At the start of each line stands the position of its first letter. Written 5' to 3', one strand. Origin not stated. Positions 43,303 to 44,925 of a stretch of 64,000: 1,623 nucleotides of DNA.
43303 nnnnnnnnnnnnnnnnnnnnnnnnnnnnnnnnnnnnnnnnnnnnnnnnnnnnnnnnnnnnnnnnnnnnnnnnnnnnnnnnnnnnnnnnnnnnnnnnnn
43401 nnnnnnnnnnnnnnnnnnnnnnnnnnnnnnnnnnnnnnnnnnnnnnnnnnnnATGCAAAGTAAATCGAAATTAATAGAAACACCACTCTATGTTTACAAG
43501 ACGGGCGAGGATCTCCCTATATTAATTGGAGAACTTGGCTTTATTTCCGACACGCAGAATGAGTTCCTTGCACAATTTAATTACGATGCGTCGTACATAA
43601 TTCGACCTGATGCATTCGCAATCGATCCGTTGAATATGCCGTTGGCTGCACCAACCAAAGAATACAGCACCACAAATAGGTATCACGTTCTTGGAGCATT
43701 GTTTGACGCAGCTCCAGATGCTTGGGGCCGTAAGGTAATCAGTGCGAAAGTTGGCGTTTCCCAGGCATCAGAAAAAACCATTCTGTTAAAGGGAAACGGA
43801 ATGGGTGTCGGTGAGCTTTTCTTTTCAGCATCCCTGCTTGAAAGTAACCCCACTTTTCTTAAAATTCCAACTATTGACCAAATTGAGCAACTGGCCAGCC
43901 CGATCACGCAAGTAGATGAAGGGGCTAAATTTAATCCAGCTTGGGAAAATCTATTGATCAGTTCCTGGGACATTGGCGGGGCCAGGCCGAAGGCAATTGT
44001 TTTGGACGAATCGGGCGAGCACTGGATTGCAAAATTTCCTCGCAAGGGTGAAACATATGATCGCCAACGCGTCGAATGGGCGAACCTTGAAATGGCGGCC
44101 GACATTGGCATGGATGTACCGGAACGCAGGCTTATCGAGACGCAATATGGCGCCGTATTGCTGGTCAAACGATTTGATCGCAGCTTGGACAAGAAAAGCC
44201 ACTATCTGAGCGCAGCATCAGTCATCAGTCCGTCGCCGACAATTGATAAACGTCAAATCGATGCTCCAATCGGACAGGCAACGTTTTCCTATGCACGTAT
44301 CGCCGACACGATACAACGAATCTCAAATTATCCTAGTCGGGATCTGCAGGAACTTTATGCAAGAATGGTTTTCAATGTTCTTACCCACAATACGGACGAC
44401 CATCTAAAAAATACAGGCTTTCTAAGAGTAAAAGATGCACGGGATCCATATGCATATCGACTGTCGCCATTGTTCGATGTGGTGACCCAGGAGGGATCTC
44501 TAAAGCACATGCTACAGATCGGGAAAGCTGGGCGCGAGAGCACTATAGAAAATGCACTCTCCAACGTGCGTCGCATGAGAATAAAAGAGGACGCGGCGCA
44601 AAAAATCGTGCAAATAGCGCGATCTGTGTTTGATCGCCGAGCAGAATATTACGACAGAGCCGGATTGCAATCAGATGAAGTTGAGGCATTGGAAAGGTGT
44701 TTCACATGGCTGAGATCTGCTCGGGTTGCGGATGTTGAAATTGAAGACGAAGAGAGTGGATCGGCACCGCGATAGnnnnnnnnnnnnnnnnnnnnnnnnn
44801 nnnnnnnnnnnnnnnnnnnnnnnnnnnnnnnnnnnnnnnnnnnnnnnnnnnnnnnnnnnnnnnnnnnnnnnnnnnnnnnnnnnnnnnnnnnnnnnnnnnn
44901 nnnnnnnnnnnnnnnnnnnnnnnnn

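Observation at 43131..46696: Two tandem, divergent hipBA toxin-antitoxin pairs with palindromic operators next to the CRISPR locus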

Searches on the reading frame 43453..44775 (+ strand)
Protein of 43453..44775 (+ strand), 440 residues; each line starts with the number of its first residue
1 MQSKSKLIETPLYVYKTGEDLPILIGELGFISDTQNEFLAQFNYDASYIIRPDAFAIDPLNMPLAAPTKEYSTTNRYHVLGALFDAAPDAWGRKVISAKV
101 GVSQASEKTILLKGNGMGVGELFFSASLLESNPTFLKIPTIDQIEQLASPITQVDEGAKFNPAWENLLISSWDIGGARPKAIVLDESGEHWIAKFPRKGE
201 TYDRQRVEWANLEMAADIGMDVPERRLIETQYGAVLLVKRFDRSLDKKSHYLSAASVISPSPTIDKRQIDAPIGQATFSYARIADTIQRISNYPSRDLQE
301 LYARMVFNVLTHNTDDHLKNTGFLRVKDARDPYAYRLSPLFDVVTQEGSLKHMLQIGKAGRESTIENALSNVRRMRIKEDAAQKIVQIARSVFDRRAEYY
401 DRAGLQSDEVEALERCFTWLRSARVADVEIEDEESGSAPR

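Call 3: search_protein_families(library=pfam, proteins=[window:43453-44775:+], max_evalue=0.01)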
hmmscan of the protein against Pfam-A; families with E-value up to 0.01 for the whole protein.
window:43453-44775:+ (440 aa): 2 families
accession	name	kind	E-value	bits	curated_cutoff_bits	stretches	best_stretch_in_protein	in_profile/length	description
PF07804.18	HipA_C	-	2.1e-43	148.9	30.5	1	173-387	2-203/213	HipA-like C-terminal domain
PF13657.11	Couple_hipA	-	0.0002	22.3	22.5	1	29-121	11-95/99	HipA N-terminal domain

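Call 4: search_protein_families(library=ncbifam, proteins=[window:43453-44775:+], max_evalue=0.01)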
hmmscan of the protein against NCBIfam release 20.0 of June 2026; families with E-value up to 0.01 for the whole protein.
window:43453-44775:+ (440 aa): 1 family
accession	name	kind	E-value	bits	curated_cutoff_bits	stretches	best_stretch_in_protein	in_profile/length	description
NF007297.0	PRK09775.1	equivalog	7.3e-05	21.7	401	1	174-347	206-373/446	type II toxin-antitoxin system HipA family toxin YjjJ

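Call 10: search_protein_families(library=padloc, proteins=[window:43453-44775:+], max_evalue=0.01)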
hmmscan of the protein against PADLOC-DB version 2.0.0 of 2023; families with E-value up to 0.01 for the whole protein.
window:43453-44775:+ (440 aa): 1 family
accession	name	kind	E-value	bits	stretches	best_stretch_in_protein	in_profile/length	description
PDLC04340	PDC-M03A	-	1.4e-05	22.7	1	175-343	18-167/280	-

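Call 17: find_homologous_proteins(query=window:43453-44775:+)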
Query window:43453-44775:+ (440 aa): 4727 proteins with E <= 0.001 among 8000 candidates; the best 120 are listed.
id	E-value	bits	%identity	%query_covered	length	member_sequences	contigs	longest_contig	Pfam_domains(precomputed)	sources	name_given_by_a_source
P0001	8.1e-270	913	93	100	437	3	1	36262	PF07804.19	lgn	-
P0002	4.1e-255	864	86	100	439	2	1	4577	PF07804.19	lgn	-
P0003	2.9e-183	628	65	94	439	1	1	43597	PF07804.19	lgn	-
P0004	5.0e-178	610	66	95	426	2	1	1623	PF07804.19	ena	-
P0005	1.6e-176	605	62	99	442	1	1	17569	PF07804.19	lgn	-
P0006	2.2e-176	605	63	98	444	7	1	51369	PF07804.19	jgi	jgi:serine/threonine-protein kinase HipA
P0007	5.0e-175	601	62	95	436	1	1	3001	PF07804.19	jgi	jgi:serine/threonine-protein kinase HipA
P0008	1.5e-172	592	63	95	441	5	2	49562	PF07804.19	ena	-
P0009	2.5e-167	575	62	95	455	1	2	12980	PF07804.19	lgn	-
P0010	1.8e-147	510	57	94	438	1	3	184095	PF07804.19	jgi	jgi:serine/threonine-protein kinase HipA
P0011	3.9e-136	472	53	99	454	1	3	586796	PF07804.19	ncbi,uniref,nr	ncbi:type II toxin-antitoxin system HipA family toxin [Cupriavidus taiwanensis]|uniref:HipA-like C-t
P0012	5.0e-135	469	54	93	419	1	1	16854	PF07804.19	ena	-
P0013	6.6e-131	455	51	96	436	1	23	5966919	PF07804.19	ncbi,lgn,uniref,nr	ncbi:type II toxin-antitoxin system HipA family toxin [Bordetella bronchialis]|uniref:Protein kinase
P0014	7.2e-131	455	53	94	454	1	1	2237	PF07804.19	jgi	-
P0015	7.5e-131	455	50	94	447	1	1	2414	PF07804.19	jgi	-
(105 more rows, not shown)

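Call 18: find_encoding_contigs(protein=P0001, flank=10000, max_places=3)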
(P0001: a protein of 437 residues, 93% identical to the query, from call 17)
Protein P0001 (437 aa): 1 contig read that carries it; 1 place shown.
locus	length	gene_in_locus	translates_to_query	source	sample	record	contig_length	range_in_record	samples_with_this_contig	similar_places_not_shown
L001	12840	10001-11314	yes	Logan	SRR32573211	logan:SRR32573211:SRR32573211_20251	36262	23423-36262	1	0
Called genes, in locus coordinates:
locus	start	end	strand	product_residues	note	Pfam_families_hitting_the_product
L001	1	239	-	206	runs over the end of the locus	-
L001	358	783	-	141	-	-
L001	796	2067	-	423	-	PF28212:TraW-like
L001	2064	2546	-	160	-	-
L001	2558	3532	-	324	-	-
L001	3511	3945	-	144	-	-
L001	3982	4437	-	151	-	-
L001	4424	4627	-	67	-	-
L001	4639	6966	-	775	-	PF18796:LPD1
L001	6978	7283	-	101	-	-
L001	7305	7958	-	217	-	PF01131:Topoisom_bac, PF01396:Zn_ribbon_Top1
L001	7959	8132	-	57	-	-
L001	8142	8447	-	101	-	-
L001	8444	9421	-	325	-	PF08401:ArdcN, PF18818:MPTase-PolyVal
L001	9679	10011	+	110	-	PF13560:HTH_31, PF01381:HTH_3 (faint)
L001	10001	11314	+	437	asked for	PF07804:HipA_C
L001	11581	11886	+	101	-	PF13560:HTH_31 (weak), PF01381:HTH_3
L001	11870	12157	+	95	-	PF13657:Couple_hipA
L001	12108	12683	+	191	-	-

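Call 19: find_encoding_contigs(protein=P0003, flank=10000, max_places=3)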
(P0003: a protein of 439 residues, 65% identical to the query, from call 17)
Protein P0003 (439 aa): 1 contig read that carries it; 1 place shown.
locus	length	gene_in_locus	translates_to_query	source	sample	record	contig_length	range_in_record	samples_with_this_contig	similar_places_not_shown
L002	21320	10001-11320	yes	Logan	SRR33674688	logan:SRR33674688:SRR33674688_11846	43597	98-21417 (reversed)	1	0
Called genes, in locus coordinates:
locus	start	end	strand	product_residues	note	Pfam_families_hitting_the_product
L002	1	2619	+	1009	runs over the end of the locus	PF12696:TraG-D_C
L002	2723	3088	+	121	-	-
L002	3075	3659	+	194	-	-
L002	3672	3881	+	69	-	PF12512:DUF3717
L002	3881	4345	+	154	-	PF01464:SLT (weak)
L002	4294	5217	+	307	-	-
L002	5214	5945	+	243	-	-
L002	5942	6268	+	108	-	-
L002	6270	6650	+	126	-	-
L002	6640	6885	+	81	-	-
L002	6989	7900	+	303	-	-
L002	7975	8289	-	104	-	-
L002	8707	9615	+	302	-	PF04381:RdgC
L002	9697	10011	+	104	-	PF13560:HTH_31 (weak)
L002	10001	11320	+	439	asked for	PF07804:HipA_C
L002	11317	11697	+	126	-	-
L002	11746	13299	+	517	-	PF01751:Toprim, PF01131:Topoisom_bac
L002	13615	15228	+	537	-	PF14072:DndB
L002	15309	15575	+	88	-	-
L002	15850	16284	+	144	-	PF00589:Phage_integrase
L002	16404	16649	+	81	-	PF05015:HigB-like_toxin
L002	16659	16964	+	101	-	PF01381:HTH_3 (weak)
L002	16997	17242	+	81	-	-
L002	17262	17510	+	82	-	-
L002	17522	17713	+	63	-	-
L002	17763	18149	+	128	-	-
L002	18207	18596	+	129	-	PF18602:Rap1a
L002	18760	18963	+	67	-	-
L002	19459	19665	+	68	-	-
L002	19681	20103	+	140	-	-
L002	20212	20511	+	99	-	-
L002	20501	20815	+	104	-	-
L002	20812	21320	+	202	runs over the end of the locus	?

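Call 20: find_encoding_contigs(protein=P0006, flank=10000, max_places=3)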
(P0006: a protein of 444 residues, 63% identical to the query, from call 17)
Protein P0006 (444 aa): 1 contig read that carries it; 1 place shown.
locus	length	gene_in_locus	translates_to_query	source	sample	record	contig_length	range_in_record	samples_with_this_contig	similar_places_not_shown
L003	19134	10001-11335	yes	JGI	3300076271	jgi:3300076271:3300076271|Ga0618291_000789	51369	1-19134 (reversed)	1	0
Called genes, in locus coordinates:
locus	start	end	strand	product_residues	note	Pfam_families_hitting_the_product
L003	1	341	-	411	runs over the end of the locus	PF26699:DUF8235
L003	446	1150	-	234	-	-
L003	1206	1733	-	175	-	PF27445:AtcA (weak)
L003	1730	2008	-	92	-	PF00226:DnaJ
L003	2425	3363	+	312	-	PF00497:SBP_bac_3, PF12974:Phosphonate-bd (weak)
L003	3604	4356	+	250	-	PF00528:BPD_transp_1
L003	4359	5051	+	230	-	PF00528:BPD_transp_1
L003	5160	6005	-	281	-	PF01063:Aminotran_4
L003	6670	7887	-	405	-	PF00365:PFK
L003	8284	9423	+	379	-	PF08534:Redoxin, PF00578:AhpC-TSA, PF13905:Thioredoxin_8 (weak), PF17991:Thioredoxin_10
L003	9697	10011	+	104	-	PF13560:HTH_31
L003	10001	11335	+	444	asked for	PF07804:HipA_C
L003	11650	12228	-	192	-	PF01252:Peptidase_A8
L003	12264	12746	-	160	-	-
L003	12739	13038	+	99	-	-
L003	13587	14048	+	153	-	-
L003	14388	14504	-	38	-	-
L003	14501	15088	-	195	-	PF00258:Flavodoxin_1 (weak), PF03358:FMN_red, PF12724:Flavodoxin_5 (weak)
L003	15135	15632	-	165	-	PF11158:DUF2938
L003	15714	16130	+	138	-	PF00376:MerR, PF13411:MerR_1, PF09278:MerR-DNA-bind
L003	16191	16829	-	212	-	-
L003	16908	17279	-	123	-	-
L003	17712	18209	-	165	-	PF20461:DUF6714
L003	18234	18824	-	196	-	-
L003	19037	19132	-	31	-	?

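Call 32: search_solved_structures(query=window:43453-44775:+, max_evalue=0.01, show_alignments=2)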
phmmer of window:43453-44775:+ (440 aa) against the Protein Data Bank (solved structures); distinct sequences matched with E-value up to 0.01: 3.
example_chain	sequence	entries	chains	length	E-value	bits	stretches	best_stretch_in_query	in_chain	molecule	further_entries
8ezr_B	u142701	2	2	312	0.0005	22.4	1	207-362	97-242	HipT(Lp)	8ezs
7vkb_A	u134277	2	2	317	0.00052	22.3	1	207-362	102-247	HipA_C domain-containing protein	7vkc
7wcf_A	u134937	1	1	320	0.0019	20.4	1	207-362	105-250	HipA_C domain-containing protein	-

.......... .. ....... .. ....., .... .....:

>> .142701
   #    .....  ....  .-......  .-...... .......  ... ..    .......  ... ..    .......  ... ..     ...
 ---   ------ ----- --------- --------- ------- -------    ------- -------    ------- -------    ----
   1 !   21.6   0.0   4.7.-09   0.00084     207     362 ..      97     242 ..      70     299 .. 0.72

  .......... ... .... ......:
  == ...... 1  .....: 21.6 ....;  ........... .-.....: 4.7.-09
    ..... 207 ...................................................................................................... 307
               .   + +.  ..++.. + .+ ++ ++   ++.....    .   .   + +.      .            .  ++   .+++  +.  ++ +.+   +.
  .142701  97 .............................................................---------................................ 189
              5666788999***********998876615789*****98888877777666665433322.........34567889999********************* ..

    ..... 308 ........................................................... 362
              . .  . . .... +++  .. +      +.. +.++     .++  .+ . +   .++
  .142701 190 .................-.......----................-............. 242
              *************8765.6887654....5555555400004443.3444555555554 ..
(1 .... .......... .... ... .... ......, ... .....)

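Call 42: search_protein_families(library=ncbifam, proteins=[L001:12108-12683:+, L001:11870-12157:+], max_evalue=0.01)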
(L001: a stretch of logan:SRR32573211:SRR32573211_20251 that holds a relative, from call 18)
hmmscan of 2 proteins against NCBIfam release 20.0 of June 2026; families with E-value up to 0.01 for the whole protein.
L001:12108-12683:+ (191 aa): 0 families

L001:11870-12157:+ (95 aa): 1 family
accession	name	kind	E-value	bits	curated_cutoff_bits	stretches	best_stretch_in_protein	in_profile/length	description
TIGR03071.1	couple_hipA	domain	7e-14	51.8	27.8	1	7-94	1-84/101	HipA N-terminal domain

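Call 51: find_related_loci(query=A3, collection=genome_contigs, flank=8000)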
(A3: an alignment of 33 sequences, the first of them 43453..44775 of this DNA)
Query A3 (440 aa) in genome_contigs; peptide patterns used: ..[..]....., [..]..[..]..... (x = any residue, [..] = any of these).
95 stretches matched a pattern; 84 encode a relative of the query (tblastn E <= 1e-3); the best 80 are kept; 80 distinct loci.
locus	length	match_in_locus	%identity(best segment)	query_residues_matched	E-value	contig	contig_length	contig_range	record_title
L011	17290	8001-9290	52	4-423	7e-138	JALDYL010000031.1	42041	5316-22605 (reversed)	MAG: Achromobacter sp. isolate MCT-ROC-25 NODE_366_length_42041_cov_54.189492, whole genome shotgun sequence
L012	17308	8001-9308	52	4-427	1e-136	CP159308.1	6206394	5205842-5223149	Achromobacter sp. M1 chromosome, complete genome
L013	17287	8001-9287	52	4-423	1e-136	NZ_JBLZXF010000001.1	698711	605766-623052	MAG: Achromobacter sp. isolate S21_GT28SEX NODE_1_length_698711_cov_56.957497, whole genome shotgun sequence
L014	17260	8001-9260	52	4-414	1e-136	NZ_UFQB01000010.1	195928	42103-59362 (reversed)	Achromobacter agilis strain LMG 3411 isolate LMG 3411, whole genome shotgun sequence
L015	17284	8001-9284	51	4-421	7e-136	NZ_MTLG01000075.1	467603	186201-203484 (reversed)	Achromobacter xylosoxidans strain B_1 Cont75, whole genome shotgun sequence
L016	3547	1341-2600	52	4-414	1e-140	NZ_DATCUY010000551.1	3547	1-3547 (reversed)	MAG: Achromobacter sp. isolate SMAG_U7371 k141_51457, whole genome shotgun sequence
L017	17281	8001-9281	51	4-421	4e-136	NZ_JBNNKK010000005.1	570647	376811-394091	Achromobacter kerstersii strain NPDC054935 NPDC054935_338_E5.ctg-0005, whole genome shotgun sequence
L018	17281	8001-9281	52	4-421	2e-135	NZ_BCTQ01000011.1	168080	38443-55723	Achromobacter denitrificans NBRC 15125, whole genome shotgun sequence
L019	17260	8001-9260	52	4-414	2e-135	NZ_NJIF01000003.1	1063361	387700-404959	Achromobacter insolitus strain LMG 6003 Scaffold3_1, whole genome shotgun sequence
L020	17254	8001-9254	52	6-414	3e-135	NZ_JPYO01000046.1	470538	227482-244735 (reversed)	Achromobacter sp. RTa CONTIG.223, whole genome shotgun sequence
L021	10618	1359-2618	52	4-414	7e-135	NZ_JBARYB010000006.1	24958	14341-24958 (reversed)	MAG: Achromobacter sp. isolate MFD12220_ilm_asm_bin14 k127_8616, whole genome shotgun sequence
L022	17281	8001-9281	52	5-421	5e-135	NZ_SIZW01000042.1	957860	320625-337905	Achromobacter aestuarii strain KS-M25 115, whole genome shotgun sequence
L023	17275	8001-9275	52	2-418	4e-135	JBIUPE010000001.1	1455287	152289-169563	Pseudomonadota bacterium AL_CKDN230030165-1A_HGKHYDSX7 1, whole genome shotgun sequence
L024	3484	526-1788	52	4-418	1e-138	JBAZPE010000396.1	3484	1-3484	MAG: Burkholderiaceae bacterium isolate SO_2017_SWC_22 scaffold_22184_c1_LP-4_2017, whole genome shotgun sequence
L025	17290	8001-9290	50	4-424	3e-134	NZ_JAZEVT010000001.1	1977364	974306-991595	Achromobacter sp. ESBL13 NODE_1_length_1977364_cov_44.017354, whole genome shotgun sequence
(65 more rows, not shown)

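Call 60: predict_structure(alignment_id=A3)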
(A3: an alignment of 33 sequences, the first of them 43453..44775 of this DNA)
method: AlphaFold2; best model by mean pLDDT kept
length: 440 residues; sequences in the alignment: 33
mean_pLDDT: 88.0   pTM: 0.88
mean pLDDT of the five models: 88.0, 87.2, 86.9, 86.6, 84.5
residues with pLDDT >= 90: 285; 70-90: 125; 50-70: 9; < 50: 21
segments of 3 or more residues with pLDDT < 50: 1-8, 429-440
pLDDT, mean of each block of 10 residues (from residue 1): 44 90 94 80 95 91 89 91 89 89 84 81 92 85 95 91 89 84 93 92 95 98 97 95 85 94 86 94 96 96 97 91 87 90 85 94 94 95 98 98 96 86 54 37
secondary structure, 60 per line:
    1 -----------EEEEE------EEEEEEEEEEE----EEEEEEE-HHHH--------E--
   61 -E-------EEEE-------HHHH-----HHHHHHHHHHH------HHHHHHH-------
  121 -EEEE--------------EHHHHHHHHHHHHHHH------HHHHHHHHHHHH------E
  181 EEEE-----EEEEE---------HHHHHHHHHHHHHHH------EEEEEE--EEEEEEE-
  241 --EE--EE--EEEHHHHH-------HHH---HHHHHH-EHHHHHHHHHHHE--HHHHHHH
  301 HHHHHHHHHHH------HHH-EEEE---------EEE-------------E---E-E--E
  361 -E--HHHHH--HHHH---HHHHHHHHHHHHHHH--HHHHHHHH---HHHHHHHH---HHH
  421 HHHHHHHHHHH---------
elements in order: E12-16 E23-33 E38-44 H46-49 E70-73 H81-84 H90-100 H107-113 E122-125 H141-155 H162-173 E180-184 E190-194 H204-218 E225-230 E233-239 E251-253 H254-258 H272-277 H280-290 H294-311 E322-325 E335-337 H365-369 H372-375 H379-393 H396-403 H407-414 H418-431

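Call 63: fold_search(model_id=the predicted structure, library=pdb)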
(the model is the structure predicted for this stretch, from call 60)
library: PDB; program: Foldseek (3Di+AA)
matches with E <= 10: 1062; with E <= 0.001: 39
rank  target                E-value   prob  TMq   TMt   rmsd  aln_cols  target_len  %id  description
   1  2wiu_A                3.6e-18  1.00  0.68  0.70   5.1       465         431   16  Mercury-modified bacterial persistence regulator hipBA (released 2009-07-28)
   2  3tpt_A                4.2e-18  1.00  0.67  0.70   5.4       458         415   16  Structure of HipA(D309Q) bound to ADP (released 2012-10-03)
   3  3dnt_A                5.0e-18  1.00  0.67  0.71   5.4       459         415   16  structures of MDT proteins (released 2009-01-27)
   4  3dnt_B                5.6e-18  1.00  0.70  0.73   4.6       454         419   16  structures of MDT proteins (released 2009-01-27)
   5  3dnu                  1.0e-17  1.00  0.68  0.72   4.8       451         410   17  structure of MDT protein (released 2009-01-27)
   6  3fbr_A                3.3e-17  1.00  0.69  0.70   5.2       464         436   16  structure of HipA-amppnp-peptide (released 2009-02-10)
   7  3hzi_A                3.5e-17  1.00  0.64  0.66   6.0       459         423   16  Structure of mdt protein (released 2009-07-28)
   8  3dnv_A                4.7e-17  1.00  0.65  0.68   5.3       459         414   17  MDT Protein (released 2009-01-27)
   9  3tpt_B                1.1e-16  1.00  0.68  0.71   4.8       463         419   16  Structure of HipA(D309Q) bound to ADP (released 2012-10-03)
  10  3tpe                  3.5e-16  1.00  0.66  0.68   5.6       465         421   17  The phipa p3121 structure (released 2012-10-03)
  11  3tpv                  2.5e-15  1.00  0.65  0.68   6.7       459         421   17  Structure of pHipA bound to ADP (released 2012-10-03)
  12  4pu5                  2.5e-15  1.00  0.65  0.65   5.8       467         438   17  Shewanella oneidensis Toxin Antitoxin System Toxin Protein HipA Bound with AMPPNP and Mg (released 2014-08-06)
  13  3tpd                  2.9e-15  1.00  0.67  0.73   4.8       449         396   16  Structure of pHipA, monoclinic form (released 2012-10-03)
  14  2wiu_C                2.6e-14  1.00  0.63  0.69   7.1       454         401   17  Mercury-modified bacterial persistence regulator hipBA (released 2009-07-28)
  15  3tpb                  3.4e-14  1.00  0.65  0.71   4.9       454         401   16  Structure of HipA(S150A) (released 2012-10-03)
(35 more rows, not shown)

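Call 75: list_cluster_members(proteins=[P0121, window:43453-44775:+])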
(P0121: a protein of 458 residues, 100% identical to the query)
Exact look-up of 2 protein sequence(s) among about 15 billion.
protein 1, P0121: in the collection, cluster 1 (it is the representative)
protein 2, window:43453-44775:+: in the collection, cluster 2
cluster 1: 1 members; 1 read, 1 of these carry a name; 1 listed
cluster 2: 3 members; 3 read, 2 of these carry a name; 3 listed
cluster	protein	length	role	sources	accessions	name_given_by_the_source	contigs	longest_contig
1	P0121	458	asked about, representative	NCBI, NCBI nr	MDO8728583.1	MAG: HipA domain-containing protein [bacterium] | HipA domain-containing protein [bacterium]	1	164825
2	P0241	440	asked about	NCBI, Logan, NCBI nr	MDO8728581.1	MAG: type II toxin-antitoxin system HipA family toxin [bacterium] | type II toxin-antitoxin system HipA family toxin [bacterium]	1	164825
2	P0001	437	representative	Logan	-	-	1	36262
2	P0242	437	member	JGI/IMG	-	serine/threonine-protein kinase HipA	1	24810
